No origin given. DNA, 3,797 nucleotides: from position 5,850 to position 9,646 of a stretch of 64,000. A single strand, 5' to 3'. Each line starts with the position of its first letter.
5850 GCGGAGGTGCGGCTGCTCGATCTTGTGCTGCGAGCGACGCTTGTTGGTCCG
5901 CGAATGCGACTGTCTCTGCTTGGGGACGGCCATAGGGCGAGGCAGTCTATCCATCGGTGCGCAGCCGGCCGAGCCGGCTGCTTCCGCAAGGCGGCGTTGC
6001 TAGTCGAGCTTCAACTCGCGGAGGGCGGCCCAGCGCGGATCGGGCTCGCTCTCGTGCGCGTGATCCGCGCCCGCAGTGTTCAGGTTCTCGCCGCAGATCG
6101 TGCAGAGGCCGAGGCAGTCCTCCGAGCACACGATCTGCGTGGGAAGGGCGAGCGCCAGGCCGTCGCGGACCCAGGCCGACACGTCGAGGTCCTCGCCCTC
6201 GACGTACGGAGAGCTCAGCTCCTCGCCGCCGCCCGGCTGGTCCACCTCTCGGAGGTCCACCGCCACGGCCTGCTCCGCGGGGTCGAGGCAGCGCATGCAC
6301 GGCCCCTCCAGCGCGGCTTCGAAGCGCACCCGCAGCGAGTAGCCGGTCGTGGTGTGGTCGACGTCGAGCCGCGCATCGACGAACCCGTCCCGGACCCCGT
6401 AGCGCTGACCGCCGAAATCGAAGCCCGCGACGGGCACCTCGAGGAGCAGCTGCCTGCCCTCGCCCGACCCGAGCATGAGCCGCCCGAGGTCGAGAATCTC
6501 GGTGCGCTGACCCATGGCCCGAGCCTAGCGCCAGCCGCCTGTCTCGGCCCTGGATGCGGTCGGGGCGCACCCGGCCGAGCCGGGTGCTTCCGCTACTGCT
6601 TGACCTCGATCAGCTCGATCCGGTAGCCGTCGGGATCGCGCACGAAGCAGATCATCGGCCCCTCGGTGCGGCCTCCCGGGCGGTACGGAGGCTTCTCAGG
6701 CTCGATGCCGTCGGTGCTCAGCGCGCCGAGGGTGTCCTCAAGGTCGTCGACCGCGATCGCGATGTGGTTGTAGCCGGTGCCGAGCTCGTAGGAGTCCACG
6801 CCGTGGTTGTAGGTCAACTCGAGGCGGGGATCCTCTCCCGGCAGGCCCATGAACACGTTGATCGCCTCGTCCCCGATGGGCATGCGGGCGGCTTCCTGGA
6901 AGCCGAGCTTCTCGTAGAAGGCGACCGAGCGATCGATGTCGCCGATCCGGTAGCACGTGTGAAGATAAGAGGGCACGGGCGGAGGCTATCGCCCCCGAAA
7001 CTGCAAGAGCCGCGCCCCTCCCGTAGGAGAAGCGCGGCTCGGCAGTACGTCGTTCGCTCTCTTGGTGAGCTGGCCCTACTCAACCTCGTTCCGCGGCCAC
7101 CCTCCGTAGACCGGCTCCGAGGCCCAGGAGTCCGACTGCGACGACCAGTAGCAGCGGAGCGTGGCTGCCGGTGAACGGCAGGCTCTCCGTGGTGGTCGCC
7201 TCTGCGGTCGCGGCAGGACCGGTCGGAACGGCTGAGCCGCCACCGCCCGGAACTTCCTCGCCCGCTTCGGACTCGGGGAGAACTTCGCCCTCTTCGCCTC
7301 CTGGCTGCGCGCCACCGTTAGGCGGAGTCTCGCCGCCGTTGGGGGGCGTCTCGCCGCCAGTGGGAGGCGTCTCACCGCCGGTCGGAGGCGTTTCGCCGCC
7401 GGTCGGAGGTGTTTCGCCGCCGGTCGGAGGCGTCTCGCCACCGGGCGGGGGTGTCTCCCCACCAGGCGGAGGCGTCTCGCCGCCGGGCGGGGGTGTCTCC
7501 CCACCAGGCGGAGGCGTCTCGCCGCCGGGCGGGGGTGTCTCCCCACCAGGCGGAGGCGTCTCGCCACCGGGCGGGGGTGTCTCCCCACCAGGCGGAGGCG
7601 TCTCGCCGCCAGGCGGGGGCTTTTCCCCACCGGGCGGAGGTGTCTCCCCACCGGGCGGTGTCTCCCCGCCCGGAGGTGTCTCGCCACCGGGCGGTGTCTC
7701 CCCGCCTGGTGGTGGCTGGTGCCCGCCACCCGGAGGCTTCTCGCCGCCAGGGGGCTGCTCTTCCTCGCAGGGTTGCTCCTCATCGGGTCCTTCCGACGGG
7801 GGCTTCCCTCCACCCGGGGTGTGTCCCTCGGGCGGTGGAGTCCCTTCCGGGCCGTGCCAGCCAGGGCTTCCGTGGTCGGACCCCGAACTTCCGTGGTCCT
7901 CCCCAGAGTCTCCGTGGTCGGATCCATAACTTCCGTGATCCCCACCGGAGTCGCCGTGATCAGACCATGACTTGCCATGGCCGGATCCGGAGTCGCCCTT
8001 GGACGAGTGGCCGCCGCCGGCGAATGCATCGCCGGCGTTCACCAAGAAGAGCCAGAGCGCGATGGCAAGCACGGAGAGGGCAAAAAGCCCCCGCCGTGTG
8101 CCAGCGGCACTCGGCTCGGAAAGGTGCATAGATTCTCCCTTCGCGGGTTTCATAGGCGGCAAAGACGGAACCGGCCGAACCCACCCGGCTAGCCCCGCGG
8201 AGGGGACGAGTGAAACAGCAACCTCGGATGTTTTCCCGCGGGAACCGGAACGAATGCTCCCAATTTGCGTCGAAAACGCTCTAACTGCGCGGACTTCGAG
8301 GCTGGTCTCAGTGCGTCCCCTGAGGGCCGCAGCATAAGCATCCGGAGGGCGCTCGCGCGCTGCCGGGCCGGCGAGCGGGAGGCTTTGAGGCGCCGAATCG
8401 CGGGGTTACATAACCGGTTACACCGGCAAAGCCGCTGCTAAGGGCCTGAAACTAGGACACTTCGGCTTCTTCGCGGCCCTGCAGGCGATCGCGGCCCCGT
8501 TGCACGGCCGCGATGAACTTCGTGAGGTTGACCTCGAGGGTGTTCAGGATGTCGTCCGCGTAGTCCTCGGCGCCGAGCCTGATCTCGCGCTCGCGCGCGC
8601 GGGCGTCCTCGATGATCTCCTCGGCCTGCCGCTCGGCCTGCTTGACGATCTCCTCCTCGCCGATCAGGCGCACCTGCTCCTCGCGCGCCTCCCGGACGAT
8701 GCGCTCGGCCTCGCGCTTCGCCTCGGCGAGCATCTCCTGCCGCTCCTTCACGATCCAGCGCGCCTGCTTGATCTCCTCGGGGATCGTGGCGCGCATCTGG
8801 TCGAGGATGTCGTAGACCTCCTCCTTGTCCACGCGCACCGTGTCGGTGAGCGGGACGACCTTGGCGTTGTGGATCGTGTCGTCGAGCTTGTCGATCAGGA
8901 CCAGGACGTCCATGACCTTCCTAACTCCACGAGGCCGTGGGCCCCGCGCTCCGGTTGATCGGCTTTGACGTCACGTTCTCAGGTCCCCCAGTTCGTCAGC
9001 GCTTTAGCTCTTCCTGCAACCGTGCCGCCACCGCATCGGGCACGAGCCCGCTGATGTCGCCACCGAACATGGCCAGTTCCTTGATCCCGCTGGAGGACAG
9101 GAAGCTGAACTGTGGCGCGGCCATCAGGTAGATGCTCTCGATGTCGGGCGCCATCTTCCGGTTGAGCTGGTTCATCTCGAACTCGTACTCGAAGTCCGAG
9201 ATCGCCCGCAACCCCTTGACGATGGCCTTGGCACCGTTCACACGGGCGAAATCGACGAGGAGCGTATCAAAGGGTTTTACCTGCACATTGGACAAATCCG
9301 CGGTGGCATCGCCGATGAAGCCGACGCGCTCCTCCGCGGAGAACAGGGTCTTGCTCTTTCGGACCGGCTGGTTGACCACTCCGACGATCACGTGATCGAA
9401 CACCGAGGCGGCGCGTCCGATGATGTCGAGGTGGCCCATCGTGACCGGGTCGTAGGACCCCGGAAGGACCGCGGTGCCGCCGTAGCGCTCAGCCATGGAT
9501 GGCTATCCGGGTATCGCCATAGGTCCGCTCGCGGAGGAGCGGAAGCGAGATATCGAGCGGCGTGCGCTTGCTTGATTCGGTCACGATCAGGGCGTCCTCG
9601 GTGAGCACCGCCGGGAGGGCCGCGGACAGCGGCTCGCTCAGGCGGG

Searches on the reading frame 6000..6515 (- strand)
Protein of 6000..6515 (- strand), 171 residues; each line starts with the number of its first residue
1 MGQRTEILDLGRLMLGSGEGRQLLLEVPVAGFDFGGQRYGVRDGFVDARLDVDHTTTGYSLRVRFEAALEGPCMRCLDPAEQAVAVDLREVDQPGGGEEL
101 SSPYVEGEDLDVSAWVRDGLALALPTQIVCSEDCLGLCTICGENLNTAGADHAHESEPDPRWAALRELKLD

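Call 51: search_protein_families(library=pfam, proteins=[window:6000-6515:-], max_evalue=0.0001)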
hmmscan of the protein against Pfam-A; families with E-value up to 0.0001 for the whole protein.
window:6000-6515:- (171 aa): 1 family
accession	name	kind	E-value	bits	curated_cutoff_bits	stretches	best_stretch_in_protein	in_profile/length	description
PF02620.22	YceD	-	1.7e-24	86.6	33.2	1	62-169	2-119/119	Large ribosomal RNA subunit accumulation protein YceD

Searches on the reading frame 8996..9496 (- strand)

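Call 51: search_protein_families(library=pfam, proteins=[window:8996-9496:-], max_evalue=0.0001)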
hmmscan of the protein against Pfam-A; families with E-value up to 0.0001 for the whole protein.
window:8996-9496:- (166 aa): 2 families
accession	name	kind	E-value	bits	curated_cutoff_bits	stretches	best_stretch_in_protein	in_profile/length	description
PF01467.32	CTP_transf_like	-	2.8e-22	79.8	21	1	11-140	2-132/133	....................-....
PF08218.17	Citrate_ly_lig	-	1.6e-05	25.1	20.9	1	16-85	9-74/182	Citrate lyase ligase C-terminal domain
